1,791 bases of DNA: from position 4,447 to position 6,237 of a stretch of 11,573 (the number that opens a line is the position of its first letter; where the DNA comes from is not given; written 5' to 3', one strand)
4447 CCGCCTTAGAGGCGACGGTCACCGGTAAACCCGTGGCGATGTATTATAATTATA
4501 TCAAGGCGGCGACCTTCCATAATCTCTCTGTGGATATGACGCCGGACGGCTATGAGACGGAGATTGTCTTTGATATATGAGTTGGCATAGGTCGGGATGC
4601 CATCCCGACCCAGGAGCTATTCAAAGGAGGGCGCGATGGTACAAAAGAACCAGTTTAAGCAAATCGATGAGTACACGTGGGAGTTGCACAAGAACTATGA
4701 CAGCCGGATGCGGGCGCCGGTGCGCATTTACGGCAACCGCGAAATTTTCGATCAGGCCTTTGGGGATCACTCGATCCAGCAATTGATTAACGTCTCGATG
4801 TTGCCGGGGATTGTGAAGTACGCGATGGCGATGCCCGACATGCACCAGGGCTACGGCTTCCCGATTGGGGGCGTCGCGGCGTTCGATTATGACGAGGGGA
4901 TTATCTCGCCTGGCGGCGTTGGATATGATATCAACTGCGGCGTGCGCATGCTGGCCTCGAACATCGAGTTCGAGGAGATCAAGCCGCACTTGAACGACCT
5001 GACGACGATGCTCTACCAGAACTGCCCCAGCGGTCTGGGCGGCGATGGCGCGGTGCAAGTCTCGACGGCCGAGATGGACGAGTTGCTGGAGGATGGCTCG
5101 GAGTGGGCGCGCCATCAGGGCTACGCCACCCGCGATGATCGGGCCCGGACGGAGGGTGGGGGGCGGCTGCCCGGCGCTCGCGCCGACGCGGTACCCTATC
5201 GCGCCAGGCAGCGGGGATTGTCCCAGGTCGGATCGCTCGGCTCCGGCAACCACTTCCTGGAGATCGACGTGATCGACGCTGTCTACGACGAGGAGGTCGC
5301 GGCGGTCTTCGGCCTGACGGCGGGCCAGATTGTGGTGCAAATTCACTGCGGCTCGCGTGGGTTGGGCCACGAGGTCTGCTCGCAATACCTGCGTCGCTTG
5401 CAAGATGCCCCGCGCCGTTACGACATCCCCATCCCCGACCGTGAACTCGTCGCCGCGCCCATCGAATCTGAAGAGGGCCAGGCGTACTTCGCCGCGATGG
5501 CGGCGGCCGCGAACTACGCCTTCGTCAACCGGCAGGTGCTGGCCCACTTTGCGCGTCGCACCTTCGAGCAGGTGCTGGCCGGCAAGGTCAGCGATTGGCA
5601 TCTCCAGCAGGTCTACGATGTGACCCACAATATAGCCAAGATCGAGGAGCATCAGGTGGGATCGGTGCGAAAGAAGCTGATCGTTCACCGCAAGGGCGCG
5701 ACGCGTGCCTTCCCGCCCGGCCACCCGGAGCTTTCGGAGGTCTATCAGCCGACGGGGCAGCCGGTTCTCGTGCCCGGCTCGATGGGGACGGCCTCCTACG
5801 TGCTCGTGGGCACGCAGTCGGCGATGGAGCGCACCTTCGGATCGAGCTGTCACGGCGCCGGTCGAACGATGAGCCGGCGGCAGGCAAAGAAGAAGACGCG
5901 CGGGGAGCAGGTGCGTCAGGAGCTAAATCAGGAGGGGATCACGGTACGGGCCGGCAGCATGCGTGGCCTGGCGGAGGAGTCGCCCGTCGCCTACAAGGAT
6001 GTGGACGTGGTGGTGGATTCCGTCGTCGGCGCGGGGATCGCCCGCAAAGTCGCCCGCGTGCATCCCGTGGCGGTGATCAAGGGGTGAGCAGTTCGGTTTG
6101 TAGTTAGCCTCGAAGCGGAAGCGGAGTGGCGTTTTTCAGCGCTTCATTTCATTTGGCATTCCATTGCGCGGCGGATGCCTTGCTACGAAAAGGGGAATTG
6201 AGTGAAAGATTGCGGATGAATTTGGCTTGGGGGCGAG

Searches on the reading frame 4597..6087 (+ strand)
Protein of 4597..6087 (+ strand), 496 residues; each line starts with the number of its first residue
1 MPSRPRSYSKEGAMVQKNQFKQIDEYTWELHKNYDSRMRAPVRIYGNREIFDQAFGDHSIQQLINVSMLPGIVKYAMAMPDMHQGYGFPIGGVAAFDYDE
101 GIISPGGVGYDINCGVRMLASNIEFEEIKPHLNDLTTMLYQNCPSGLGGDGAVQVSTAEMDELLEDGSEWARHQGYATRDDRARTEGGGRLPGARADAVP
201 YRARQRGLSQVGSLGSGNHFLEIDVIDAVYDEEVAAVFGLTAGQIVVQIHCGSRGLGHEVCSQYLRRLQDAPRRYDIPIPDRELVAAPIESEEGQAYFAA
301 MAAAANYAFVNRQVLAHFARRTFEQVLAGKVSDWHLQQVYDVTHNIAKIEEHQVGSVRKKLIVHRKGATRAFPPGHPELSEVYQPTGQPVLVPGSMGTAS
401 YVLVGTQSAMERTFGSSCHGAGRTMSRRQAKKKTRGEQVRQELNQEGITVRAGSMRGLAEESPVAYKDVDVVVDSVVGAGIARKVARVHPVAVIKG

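Call 15: search_protein_families(library=pfam, proteins=[window:4597-6087:+])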
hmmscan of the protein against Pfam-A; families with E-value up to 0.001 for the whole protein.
window:4597-6087:+ (496 aa): 1 family
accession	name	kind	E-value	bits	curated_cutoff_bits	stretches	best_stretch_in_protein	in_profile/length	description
PF01139.22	RtcB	-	3.1e-170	567.4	27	1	62-496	1-426/426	tRNA-splicing ligase RtcB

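Call 35: find_homologous_proteins(query=window:4597-6084:+, max_evalue=1e-100)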
Query window:4597-6084:+ (496 aa): 7997 proteins with E <= 1e-100 among 8000 candidates; the best 120 are listed.
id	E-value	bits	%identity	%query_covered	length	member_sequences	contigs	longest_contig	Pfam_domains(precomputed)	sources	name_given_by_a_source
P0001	0.0e+0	1027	93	97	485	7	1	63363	PF01139.23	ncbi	-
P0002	1.8e-250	850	77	97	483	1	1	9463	PF01139.23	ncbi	ncbi:MAG: RtcB family protein [Anaerolineae bacterium]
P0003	7.2e-249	844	75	95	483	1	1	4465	PF01139.23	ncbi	-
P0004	2.0e-248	843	75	97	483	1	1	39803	PF01139.23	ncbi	-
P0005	2.5e-248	843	75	97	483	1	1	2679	PF01139.23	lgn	-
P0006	1.3e-247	840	76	97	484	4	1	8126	PF01139.23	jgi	jgi:tRNA-splicing ligase RtcB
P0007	1.2e-246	837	75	97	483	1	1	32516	PF01139.23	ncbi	ncbi:MAG: RtcB family protein [Anaerolineae bacterium]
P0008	7.5e-243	824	74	97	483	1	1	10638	PF01139.23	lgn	-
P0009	1.2e-242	824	74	97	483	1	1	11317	PF01139.23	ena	-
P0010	3.9e-242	822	74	97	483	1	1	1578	PF01139.23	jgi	-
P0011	6.5e-242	821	74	97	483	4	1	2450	PF01139.23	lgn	-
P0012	6.7e-242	821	73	97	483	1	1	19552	PF01139.23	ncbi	ncbi:MAG: RtcB family protein [Anaerolineae bacterium]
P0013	1.2e-241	821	74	97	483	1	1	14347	PF01139.23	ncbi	ncbi:MAG: RtcB family protein [Anaerolineae bacterium]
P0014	2.3e-241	820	74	97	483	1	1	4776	PF01139.23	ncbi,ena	-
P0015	2.5e-241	819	73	97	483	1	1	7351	PF01139.23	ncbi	-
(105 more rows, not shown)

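Call 36: find_encoding_contigs(protein=P0001, flank=10000, max_places=10)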
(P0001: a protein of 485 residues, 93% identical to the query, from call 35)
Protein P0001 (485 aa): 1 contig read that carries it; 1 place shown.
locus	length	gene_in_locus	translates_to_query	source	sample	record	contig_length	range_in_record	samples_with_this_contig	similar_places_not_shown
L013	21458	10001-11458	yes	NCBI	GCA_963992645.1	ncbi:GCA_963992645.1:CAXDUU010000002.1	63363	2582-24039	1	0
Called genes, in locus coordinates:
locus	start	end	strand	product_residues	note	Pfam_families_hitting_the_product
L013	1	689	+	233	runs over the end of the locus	PF00072:Response_reg, PF00196:GerE, PF08281:Sigma70_r4_2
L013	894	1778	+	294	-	-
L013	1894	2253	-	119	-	-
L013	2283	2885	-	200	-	-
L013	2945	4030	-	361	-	PF00072:Response_reg, PF00512:HisKA, PF02518:HATPase_c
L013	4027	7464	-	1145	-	PF08448:PAS_4, PF08447:PAS_3, PF00989:PAS, PF08448:PAS_4, PF01590:GAF, PF07536:HWE_HK, PF07568:HisKA_2, PF02518:HATPase_c, +7 more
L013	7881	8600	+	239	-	PF07228:SpoIIE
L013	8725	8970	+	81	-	-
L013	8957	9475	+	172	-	PF03205:MobB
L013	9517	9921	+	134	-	PF01951:Archease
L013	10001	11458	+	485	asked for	PF01139:RtcB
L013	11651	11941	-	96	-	PF00313:CSD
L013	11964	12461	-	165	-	PF00254:FKBP_C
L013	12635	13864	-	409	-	PF00155:Aminotran_1_2, PF12897:Asp_aminotransf (weak)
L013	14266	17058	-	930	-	PF02739:5_3_exonuc_N, PF01367:5_3_exonuc, PF01612:DNA_pol_A_exo1, PF22619:DNA_polI_exo1 (weak), PF00476:DNA_pol_A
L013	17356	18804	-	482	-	PF14353:CpXC, PF26740:DUF8246 (weak)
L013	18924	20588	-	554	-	PF13185:GAF_2, PF13492:GAF_3, PF00989:PAS (weak), PF08448:PAS_4, PF13426:PAS_9 (weak), PF00512:HisKA, PF02518:HATPase_c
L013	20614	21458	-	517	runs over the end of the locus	PF00361:Proton_antipo_M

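Call 53: find_encoding_contigs(protein=P0002, flank=10000, max_places=10)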
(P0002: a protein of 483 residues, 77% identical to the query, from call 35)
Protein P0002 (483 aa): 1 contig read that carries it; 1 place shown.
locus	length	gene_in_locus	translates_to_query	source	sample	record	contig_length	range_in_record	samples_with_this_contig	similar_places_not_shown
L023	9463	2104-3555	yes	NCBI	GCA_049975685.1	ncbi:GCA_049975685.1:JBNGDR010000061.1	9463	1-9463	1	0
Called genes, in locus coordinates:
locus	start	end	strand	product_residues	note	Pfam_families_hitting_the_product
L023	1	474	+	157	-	PF07228:SpoIIE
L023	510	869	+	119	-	-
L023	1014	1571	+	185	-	PF03205:MobB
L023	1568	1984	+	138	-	PF01951:Archease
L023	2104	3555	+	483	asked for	PF01139:RtcB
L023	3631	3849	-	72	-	PF00313:CSD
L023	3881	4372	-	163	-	PF00254:FKBP_C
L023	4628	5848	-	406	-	PF00155:Aminotran_1_2, PF12897:Asp_aminotransf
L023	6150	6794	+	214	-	PF01205:Impact_N, PF09186:DUF1949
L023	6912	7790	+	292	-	PF00535:Glycos_transf_2, PF13641:Glyco_tranf_2_3, PF13632:Glyco_trans_2_3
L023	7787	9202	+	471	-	PF13727:CoA_binding_3, PF02397:Bac_transf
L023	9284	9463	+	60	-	?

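Call 63: list_cluster_members(proteins=[P0001, P0121])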
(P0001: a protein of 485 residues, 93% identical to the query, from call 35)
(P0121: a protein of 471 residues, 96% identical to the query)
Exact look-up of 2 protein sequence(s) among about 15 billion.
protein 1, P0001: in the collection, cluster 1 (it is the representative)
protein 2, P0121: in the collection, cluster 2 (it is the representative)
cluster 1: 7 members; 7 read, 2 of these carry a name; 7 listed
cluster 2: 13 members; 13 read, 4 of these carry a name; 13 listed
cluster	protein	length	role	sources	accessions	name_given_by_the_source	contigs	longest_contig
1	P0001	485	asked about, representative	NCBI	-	-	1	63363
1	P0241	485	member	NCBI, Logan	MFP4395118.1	MAG: RtcB family protein [Anaerolineales bacterium]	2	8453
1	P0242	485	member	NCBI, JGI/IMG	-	tRNA-splicing ligase RtcB (3'-phosphate/5'-hydroxy nucleic acid ligase)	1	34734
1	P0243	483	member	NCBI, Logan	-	-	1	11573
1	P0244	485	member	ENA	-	-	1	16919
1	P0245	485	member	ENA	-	-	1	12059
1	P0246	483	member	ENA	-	-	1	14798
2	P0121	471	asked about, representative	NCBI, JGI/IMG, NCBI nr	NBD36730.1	MAG: undecaprenyl-phosphate glucose phosphotransferase [Chloroflexi bacterium] | Undecaprenyl-phosphate glucose phosphotransferase | undecaprenyl-phosphate glucose phosphotransferase [Chloroflexota bacterium]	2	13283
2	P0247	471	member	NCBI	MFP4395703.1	MAG: undecaprenyl-phosphate glucose phosphotransferase [Anaerolineales bacterium]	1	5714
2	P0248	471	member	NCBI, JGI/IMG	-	exopolysaccharide biosynthesis polyprenyl glycosylphosphotransferase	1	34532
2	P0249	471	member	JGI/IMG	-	Undecaprenyl-phosphate glucose phosphotransferase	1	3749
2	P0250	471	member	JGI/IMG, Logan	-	-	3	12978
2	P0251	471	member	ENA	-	-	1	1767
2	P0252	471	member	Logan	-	-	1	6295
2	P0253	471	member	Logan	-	-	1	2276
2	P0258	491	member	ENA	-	-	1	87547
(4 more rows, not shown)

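Call 65: find_encoding_contigs(protein=P0246, flank=10000, max_places=10)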
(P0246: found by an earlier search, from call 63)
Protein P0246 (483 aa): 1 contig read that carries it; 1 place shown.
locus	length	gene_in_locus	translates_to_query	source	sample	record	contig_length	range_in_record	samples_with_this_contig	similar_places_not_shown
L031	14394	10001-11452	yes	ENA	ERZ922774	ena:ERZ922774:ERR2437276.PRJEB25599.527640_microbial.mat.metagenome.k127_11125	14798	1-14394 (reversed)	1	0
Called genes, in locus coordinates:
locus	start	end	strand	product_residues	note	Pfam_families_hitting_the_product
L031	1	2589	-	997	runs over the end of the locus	?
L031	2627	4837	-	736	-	PF08448:PAS_4, PF01590:GAF, PF13185:GAF_2, PF13492:GAF_3 (weak), PF13581:HATPase_c_2 (weak), PF02518:HATPase_c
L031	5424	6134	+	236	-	PF07228:SpoIIE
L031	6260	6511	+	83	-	-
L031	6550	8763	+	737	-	PF01145:Band_7 (weak)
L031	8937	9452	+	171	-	PF03205:MobB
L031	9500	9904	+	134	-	PF01951:Archease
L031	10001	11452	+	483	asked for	PF01139:RtcB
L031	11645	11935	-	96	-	PF00313:CSD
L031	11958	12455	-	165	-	PF00254:FKBP_C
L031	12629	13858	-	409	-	PF00155:Aminotran_1_2, PF12897:Asp_aminotransf (weak)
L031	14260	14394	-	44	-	?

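Call 66: find_encoding_contigs(protein=P0244, flank=10000, max_places=10)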
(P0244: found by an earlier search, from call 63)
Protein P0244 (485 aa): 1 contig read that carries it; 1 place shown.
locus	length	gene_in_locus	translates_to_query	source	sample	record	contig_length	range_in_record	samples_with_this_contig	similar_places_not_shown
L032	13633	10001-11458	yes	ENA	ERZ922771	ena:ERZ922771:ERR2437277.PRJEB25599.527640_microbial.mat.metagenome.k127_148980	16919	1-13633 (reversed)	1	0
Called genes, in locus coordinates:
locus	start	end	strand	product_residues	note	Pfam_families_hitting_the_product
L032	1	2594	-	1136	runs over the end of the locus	PF08447:PAS_3, PF00989:PAS, PF08448:PAS_4, PF13426:PAS_9, PF24820:Diguanyl_cycl_sensor, PF01590:GAF, PF07536:HWE_HK, PF07568:HisKA_2, +6 more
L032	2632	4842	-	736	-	PF08448:PAS_4, PF01590:GAF, PF13185:GAF_2, PF13492:GAF_3 (weak), PF13581:HATPase_c_2 (weak), PF02518:HATPase_c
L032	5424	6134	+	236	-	PF07228:SpoIIE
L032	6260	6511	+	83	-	-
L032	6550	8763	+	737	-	PF01145:Band_7 (weak)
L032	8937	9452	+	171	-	PF03205:MobB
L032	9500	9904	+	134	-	PF01951:Archease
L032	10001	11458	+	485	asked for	PF01139:RtcB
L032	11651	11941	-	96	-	PF00313:CSD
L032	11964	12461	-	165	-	PF00254:FKBP_C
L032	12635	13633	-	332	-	?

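Call 67: find_encoding_contigs(protein=P0258, flank=10000, max_places=10)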
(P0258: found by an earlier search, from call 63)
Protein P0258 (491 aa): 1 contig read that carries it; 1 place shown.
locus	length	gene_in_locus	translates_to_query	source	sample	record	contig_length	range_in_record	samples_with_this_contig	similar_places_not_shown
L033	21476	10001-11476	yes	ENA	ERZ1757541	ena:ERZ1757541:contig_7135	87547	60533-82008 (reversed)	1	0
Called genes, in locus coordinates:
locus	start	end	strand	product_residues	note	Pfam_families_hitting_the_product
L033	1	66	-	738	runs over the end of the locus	PF13654:AAA_32, PF20436:LonB_AAA-LID, PF05362:Lon_C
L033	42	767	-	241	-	PF20437:LonC_helical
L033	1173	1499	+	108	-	-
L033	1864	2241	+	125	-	-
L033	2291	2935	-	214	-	PF00156:Pribosyltran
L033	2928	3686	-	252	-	PF05239:PRC (weak)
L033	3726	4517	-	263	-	PF01149:Fapy_DNA_glyco, PF05833:NFACT_N (weak), PF06831:H2TH, PF06827:zf-FPG_IleRS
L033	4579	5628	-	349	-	PF13793:Pribosyltran_N, PF00156:Pribosyltran, PF14572:Pribosyl_synth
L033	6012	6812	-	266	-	-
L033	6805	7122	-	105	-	-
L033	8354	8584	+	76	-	-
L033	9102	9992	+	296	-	PF00535:Glycos_transf_2, PF13641:Glyco_tranf_2_3, PF13632:Glyco_trans_2_3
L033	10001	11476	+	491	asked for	PF13727:CoA_binding_3, PF02397:Bac_transf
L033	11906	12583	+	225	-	PF01209:Ubie_methyltran, PF02353:CMAS, PF13489:Methyltransf_23, PF13847:Methyltransf_31, PF08241:Methyltransf_11, PF08242:Methyltransf_12, PF13649:Methyltransf_25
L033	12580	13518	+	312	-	PF04203:Sortase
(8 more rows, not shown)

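Call 81: find_encoding_contigs(protein=P0248, flank=10000, max_places=10)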
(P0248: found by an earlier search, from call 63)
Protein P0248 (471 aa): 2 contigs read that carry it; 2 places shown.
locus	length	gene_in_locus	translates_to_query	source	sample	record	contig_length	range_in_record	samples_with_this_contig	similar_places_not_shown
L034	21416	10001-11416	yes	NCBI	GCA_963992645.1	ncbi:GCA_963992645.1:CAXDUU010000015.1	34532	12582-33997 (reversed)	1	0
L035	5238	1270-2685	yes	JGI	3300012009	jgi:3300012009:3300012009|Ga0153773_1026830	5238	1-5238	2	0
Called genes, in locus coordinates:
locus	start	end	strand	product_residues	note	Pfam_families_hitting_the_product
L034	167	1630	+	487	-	-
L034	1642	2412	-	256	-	PF02475:TRM5-TYW2_MTfase, PF05050:Methyltransf_21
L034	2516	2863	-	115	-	PF25583:WCX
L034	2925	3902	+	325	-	-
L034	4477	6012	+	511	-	PF05593:RHS_repeat, PF25023:TEN_YD-shell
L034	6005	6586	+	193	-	-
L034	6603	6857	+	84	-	-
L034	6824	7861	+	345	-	-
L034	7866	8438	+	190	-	-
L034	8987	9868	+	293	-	PF00535:Glycos_transf_2, PF13641:Glyco_tranf_2_3, PF13632:Glyco_trans_2_3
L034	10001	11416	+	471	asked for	PF13727:CoA_binding_3, PF02397:Bac_transf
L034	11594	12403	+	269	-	PF02353:CMAS, PF13489:Methyltransf_23, PF01209:Ubie_methyltran, PF13847:Methyltransf_31, PF08241:Methyltransf_11, PF08242:Methyltransf_12, PF13649:Methyltransf_25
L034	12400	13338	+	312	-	PF04203:Sortase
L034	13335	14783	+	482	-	PF13231:PMT_2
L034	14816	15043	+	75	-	-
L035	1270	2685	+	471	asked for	PF13727:CoA_binding_3, PF02397:Bac_transf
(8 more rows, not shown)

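Call 82: find_encoding_contigs(protein=P0250, flank=10000, max_places=10)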
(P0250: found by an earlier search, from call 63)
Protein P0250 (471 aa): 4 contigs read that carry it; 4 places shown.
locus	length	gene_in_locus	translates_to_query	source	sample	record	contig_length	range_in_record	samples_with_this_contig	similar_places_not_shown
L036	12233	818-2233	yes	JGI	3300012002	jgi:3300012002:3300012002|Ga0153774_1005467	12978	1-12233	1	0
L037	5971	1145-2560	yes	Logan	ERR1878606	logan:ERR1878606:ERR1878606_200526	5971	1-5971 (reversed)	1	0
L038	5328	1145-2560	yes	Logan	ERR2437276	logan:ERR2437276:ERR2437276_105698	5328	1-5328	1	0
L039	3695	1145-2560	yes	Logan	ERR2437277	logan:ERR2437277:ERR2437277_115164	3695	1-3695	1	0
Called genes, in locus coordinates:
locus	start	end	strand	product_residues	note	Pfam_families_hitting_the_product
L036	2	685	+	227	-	?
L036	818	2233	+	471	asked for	PF13727:CoA_binding_3, PF02397:Bac_transf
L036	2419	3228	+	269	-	PF02353:CMAS, PF13489:Methyltransf_23, PF01209:Ubie_methyltran, PF13847:Methyltransf_31, PF08241:Methyltransf_11, PF08242:Methyltransf_12, PF13649:Methyltransf_25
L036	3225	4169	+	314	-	PF04203:Sortase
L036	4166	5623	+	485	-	PF13231:PMT_2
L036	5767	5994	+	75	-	-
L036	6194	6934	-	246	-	-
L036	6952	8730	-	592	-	PF01590:GAF (weak), PF13185:GAF_2, PF13492:GAF_3 (weak), PF07730:HisKA_3, PF02518:HATPase_c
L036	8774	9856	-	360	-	PF01926:MMR_HSR1 (faint), PF06071:YchF-GTPase_C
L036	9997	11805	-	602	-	PF08439:Peptidase_M3_N, PF01432:Peptidase_M3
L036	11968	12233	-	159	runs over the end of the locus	-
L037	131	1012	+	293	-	PF00535:Glycos_transf_2, PF13641:Glyco_tranf_2_3, PF13632:Glyco_trans_2_3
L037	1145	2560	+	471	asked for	PF13727:CoA_binding_3, PF02397:Bac_transf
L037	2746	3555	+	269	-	PF02353:CMAS, PF13489:Methyltransf_23, PF01209:Ubie_methyltran, PF13847:Methyltransf_31, PF08241:Methyltransf_11, PF08242:Methyltransf_12, PF13649:Methyltransf_25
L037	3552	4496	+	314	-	PF04203:Sortase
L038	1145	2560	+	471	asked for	PF13727:CoA_binding_3, PF02397:Bac_transf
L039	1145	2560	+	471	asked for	PF13727:CoA_binding_3, PF02397:Bac_transf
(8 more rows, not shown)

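Call 100: find_encoding_contigs(protein=P0245, flank=10000, max_places=10)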
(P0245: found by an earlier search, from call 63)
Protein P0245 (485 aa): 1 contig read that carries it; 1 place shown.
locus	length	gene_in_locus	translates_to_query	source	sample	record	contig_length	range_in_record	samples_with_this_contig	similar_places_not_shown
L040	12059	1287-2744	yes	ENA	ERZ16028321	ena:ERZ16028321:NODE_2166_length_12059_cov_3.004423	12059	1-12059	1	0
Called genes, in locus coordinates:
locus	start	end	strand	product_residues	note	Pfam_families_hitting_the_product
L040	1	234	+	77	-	?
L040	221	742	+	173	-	PF03205:MobB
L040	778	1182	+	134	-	PF01951:Archease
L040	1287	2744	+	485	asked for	PF01139:RtcB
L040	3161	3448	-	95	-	PF00313:CSD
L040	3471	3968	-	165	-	PF00254:FKBP_C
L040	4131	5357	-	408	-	PF00155:Aminotran_1_2, PF12897:Asp_aminotransf (weak)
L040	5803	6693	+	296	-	PF00535:Glycos_transf_2, PF13641:Glyco_tranf_2_3, PF13632:Glyco_trans_2_3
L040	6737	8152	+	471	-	PF13727:CoA_binding_3, PF02397:Bac_transf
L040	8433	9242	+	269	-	PF02353:CMAS, PF13489:Methyltransf_23, PF01209:Ubie_methyltran, PF07021:MetW (weak), PF13847:Methyltransf_31, PF08241:Methyltransf_11, PF08242:Methyltransf_12, PF13649:Methyltransf_25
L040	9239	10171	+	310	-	PF04203:Sortase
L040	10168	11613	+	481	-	PF13231:PMT_2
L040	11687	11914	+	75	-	-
